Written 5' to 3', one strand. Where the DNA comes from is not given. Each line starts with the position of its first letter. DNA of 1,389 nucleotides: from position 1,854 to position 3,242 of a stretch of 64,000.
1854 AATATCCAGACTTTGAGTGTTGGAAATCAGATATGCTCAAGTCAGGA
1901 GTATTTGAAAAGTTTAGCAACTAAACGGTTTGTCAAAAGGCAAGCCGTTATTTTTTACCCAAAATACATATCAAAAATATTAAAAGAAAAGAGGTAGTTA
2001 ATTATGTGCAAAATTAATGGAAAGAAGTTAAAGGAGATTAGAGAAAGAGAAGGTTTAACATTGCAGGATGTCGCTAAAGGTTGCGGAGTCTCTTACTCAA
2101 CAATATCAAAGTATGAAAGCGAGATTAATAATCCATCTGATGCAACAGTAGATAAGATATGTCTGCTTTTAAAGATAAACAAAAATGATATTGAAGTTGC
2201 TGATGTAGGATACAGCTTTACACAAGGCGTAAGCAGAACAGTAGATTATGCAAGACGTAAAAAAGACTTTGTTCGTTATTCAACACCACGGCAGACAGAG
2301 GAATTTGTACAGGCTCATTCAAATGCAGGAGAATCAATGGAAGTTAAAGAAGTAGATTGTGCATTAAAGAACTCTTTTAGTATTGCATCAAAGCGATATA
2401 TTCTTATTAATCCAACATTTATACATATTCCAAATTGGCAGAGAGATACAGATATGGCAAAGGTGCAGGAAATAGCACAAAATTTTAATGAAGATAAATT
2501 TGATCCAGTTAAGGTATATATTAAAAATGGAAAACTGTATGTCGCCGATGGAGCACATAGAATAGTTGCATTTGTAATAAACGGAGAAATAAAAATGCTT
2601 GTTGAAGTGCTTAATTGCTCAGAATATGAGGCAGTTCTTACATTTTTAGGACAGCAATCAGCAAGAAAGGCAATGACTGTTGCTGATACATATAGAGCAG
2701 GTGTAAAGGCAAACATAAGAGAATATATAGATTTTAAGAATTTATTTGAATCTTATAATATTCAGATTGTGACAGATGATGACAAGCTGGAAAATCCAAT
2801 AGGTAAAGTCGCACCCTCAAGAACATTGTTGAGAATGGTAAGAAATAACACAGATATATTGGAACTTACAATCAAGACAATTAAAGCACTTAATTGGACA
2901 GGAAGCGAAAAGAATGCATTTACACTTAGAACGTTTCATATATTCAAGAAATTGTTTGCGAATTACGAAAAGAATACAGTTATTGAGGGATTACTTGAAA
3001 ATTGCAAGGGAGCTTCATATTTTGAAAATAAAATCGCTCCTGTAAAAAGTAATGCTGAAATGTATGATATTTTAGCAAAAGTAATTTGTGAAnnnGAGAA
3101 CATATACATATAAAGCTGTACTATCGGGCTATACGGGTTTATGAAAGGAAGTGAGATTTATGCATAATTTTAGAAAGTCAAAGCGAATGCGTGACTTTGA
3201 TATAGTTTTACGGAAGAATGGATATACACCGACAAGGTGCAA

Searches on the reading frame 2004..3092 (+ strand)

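Call 73: search_protein_families(library=pfam, proteins=[window:2004-3092:+], max_evalue=0.001)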
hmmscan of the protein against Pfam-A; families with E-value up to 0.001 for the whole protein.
window:2004-3092:+ (363 aa): 6 families
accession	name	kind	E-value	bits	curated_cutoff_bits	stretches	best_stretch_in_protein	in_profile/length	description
PF01381.28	HTH_3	-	2.7e-13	50.2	23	1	9-59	1-51/55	Helix-turn-helix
PF12844.13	HTH_19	-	1.2e-09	38.3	30.2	1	6-62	1-57/64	Helix-turn-helix domain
PF13560.12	HTH_31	-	7.7e-09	36.2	27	1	6-56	3-54/64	Helix-turn-helix domain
PF20188.4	DUF6551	-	1.9e-08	34.5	26.8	1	145-293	6-157/242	Family of unknown function (DUF6551)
PF13443.12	HTH_26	-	5.7e-07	30.1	22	1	8-63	1-57/63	Cro/C1-type HTH DNA-binding domain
PF00356.27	LacI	-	0.00013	22.1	27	1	19-52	1-34/46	Bacterial regulatory proteins, lacI family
